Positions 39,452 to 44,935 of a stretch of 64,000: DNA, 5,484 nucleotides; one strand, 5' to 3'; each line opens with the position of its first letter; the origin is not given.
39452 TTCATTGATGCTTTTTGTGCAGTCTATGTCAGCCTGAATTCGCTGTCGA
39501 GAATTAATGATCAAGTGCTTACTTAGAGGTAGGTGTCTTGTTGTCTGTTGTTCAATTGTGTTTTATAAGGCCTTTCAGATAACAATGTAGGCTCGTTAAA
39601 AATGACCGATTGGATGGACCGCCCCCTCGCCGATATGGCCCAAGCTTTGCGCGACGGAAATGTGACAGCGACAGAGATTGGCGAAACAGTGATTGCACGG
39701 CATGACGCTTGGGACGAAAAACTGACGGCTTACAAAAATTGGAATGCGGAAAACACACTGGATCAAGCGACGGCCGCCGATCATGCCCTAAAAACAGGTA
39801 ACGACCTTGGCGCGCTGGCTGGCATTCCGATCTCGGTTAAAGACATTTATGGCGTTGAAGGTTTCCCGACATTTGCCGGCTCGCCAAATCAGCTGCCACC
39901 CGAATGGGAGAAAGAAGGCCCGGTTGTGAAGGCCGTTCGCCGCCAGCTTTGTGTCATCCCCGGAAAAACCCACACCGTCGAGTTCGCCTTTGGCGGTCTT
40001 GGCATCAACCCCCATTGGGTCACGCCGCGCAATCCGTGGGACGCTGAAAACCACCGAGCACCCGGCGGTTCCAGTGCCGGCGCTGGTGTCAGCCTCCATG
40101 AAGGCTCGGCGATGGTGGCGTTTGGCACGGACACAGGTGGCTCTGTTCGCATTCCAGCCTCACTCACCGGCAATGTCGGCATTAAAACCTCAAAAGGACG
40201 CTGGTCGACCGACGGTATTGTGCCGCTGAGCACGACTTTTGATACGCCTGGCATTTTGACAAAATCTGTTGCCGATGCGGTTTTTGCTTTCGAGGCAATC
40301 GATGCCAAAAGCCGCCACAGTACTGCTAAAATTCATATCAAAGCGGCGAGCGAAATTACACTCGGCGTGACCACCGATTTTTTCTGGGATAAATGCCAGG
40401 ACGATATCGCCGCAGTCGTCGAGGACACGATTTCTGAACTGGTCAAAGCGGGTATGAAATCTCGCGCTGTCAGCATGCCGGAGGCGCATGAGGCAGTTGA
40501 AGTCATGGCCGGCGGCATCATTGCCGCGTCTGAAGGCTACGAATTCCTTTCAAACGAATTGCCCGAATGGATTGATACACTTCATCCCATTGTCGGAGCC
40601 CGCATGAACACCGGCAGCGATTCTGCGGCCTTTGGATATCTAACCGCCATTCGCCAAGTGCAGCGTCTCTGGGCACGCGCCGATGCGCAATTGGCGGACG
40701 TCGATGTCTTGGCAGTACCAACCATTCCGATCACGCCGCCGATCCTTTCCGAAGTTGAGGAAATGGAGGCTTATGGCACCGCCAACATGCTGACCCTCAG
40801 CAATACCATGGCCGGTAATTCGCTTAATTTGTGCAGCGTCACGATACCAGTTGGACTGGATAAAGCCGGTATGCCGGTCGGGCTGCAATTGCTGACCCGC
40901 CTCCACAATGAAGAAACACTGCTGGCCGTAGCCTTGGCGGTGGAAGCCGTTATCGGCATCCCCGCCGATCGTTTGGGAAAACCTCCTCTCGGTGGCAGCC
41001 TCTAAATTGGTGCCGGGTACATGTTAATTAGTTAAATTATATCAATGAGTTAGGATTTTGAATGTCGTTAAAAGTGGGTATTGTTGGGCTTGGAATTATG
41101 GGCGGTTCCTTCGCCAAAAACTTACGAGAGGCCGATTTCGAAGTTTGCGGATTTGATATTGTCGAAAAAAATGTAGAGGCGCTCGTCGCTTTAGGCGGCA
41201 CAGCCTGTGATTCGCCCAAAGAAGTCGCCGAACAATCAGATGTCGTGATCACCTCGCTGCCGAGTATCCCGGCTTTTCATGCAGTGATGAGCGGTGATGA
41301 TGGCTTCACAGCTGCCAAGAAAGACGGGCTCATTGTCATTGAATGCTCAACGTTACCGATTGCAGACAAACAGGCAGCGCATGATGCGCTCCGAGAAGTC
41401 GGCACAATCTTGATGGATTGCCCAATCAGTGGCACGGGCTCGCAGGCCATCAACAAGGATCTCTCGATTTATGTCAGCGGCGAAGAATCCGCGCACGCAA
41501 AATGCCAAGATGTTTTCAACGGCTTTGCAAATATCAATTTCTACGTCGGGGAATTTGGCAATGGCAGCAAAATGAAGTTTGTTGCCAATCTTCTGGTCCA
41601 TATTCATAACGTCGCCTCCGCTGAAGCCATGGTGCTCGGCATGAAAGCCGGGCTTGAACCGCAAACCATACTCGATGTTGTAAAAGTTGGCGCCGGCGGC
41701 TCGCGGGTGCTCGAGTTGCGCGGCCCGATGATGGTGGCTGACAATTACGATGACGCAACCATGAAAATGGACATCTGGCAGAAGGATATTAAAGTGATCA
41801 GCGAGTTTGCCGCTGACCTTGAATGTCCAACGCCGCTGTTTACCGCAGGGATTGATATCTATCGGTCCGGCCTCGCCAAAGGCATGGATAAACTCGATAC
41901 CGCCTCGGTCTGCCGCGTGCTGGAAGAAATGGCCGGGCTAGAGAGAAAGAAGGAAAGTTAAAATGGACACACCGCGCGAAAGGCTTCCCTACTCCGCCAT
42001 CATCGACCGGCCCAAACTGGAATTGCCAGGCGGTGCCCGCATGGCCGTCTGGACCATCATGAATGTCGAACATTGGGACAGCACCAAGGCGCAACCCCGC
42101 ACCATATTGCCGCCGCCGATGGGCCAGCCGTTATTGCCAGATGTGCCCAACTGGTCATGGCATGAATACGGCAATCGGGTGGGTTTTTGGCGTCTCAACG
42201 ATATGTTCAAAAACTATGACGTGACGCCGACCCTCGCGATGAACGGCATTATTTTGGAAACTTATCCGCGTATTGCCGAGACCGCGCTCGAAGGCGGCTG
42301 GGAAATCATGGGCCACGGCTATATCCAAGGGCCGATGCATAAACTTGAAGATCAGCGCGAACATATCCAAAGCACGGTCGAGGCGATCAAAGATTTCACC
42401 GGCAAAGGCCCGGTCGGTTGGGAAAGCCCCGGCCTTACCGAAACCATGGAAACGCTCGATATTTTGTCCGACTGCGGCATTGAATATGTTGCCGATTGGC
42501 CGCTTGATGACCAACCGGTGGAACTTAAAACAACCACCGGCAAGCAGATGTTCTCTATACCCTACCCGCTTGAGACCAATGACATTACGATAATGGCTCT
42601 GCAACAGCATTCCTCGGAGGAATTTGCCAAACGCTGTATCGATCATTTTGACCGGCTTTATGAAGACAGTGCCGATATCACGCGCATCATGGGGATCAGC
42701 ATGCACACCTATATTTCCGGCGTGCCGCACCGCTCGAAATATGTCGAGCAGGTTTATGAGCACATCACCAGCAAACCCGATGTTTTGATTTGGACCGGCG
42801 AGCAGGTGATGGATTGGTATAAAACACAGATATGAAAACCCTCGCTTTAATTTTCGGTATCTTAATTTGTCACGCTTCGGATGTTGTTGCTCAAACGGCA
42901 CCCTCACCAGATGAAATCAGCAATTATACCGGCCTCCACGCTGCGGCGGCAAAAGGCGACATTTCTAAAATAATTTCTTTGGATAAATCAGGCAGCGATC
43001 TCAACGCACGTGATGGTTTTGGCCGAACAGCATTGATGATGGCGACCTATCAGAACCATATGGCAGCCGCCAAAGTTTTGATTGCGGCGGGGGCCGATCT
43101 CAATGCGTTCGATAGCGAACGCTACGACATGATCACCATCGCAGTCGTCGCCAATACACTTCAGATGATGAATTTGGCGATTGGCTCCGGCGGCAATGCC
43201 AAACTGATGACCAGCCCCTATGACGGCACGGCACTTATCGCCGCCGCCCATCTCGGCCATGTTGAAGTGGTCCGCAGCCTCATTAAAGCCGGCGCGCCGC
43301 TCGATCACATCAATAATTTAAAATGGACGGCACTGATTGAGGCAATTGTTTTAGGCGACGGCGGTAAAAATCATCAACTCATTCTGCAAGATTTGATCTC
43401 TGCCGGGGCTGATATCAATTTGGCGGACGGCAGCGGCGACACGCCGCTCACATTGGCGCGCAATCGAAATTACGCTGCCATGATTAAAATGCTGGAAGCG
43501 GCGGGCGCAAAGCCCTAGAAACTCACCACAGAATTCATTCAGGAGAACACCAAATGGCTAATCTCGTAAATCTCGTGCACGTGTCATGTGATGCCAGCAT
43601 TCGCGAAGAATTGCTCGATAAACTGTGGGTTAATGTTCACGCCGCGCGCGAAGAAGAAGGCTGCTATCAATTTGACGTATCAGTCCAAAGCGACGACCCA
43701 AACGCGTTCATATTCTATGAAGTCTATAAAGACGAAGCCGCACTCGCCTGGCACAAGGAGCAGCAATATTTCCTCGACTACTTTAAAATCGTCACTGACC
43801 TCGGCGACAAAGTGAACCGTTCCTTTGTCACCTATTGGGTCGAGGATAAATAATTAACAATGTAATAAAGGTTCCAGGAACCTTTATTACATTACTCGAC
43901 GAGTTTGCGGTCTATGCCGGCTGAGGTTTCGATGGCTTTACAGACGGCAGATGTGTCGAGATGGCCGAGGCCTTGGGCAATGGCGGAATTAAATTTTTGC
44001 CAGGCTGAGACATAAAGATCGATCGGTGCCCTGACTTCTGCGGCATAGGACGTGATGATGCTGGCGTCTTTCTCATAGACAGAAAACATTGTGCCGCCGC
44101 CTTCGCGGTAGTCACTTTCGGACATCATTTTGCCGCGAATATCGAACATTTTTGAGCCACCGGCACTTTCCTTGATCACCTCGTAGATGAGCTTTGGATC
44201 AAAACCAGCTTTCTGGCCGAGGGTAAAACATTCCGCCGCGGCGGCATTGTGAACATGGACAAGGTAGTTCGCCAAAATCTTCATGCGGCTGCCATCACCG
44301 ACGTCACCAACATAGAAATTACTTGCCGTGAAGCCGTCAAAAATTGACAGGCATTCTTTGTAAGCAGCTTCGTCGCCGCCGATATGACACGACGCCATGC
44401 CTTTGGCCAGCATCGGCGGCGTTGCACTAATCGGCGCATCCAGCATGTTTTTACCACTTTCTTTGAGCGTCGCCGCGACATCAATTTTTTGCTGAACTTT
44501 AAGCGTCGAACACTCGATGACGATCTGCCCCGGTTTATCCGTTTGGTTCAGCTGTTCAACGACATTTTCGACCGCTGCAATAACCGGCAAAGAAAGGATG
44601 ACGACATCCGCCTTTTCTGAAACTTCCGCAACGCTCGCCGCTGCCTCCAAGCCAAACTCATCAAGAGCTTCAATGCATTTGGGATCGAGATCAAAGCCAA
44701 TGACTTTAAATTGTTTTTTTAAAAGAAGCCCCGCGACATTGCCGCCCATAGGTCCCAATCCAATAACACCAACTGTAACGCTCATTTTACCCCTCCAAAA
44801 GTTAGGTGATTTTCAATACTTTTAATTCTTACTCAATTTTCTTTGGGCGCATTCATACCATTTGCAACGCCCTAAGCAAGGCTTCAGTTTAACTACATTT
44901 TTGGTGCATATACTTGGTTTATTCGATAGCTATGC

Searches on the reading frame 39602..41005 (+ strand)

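Call 89: search_protein_families(library=pfam, proteins=[window:39602-41005:+], max_evalue=0.00001)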
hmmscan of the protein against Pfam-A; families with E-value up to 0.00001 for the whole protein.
window:39602-41005:+ (467 aa): 1 family
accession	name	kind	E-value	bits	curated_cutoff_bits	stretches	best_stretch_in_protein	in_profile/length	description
PF01425.27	Amidase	-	3e-75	254.4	27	1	28-441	4-445/445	Amidase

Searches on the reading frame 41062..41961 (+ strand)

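Call 89: search_protein_families(library=pfam, proteins=[window:41062-41961:+], max_evalue=0.00001)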
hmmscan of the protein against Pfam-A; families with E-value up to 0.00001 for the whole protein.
window:41062-41961:+ (299 aa): 4 families
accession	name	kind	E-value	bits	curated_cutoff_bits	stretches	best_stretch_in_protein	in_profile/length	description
PF03446.21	NAD_binding_2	-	1.4e-35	123.1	21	1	4-163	1-161/161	NAD binding domain of 6-phosphogluconate dehydrogenase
PF14833.11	NAD_binding_11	-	8.4e-24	84.6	30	1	166-287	1-122/122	NAD-binding of NADP-dependent 3-hydroxyisobutyrate dehydrogenase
PF02826.25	2-Hacid_dh_C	-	3.9e-10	39.8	25.1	1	4-112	38-143/178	D-isomer specific 2-hydroxyacid dehydrogenase, NAD binding domain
PF03807.23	F420_oxidored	-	3.6e-06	27.9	21.6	1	4-68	1-69/94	NADP oxidoreductase coenzyme F420-dependent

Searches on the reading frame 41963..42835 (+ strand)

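Call 89: search_protein_families(library=pfam, proteins=[window:41963-42835:+], max_evalue=0.00001)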
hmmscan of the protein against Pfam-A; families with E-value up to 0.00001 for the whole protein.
window:41963-42835:+ (290 aa): 1 family
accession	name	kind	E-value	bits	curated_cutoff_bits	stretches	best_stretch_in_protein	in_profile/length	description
PF01522.26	Polysacc_deac_1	-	1.7e-09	38.2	23.1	1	75-176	21-124/124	Polysaccharide deacetylase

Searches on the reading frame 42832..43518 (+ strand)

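Call 89: search_protein_families(library=pfam, proteins=[window:42832-43518:+], max_evalue=0.00001)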
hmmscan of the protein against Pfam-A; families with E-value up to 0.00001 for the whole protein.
window:42832-43518:+ (228 aa): 5 families
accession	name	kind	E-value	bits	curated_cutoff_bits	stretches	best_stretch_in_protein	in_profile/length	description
PF12796.13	Ank_2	-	6.2e-28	97.6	27.3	3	103-199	3-90/90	Ankyrin repeats (3 copies)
PF00023.36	Ank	-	4.2e-23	80.6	21.1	0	64-94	2-32/33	Ankyrin repeat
PF13637.12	Ank_4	-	7.2e-23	80.6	22.7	1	35-84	1-50/50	Ankyrin repeats (many copies)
PF13857.12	Ank_5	-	1.1e-13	51.6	27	0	55-96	7-48/56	Ankyrin repeats (many copies)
PF13606.12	Ank_3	-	7.4e-11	41.6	22.3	0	63-92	1-30/30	Ankyrin repeat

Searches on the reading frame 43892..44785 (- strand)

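Call 89: search_protein_families(library=pfam, proteins=[window:43892-44785:-], max_evalue=0.00001)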
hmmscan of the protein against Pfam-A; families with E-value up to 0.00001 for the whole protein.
window:43892-44785:- (297 aa): 5 families
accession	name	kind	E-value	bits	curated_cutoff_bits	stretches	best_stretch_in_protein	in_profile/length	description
PF03446.21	NAD_binding_2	-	2.6e-32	112.5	21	1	4-160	1-161/161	NAD binding domain of 6-phosphogluconate dehydrogenase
PF14833.11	NAD_binding_11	-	5.2e-21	75.6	30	1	163-284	1-121/122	NAD-binding of NADP-dependent 3-hydroxyisobutyrate dehydrogenase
PF03807.23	F420_oxidored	-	4.1e-10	40.6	21.6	1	4-93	1-92/94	NADP oxidoreductase coenzyme F420-dependent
PF02826.25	2-Hacid_dh_C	-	2.4e-09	37.3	25.1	1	4-109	38-143/178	D-isomer specific 2-hydroxyacid dehydrogenase, NAD binding domain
PF03721.20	UDPG_MGDP_dh_N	-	3.5e-06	27.2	27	0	4-42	2-40/187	UDP-glucose/GDP-mannose dehydrogenase family, NAD binding domain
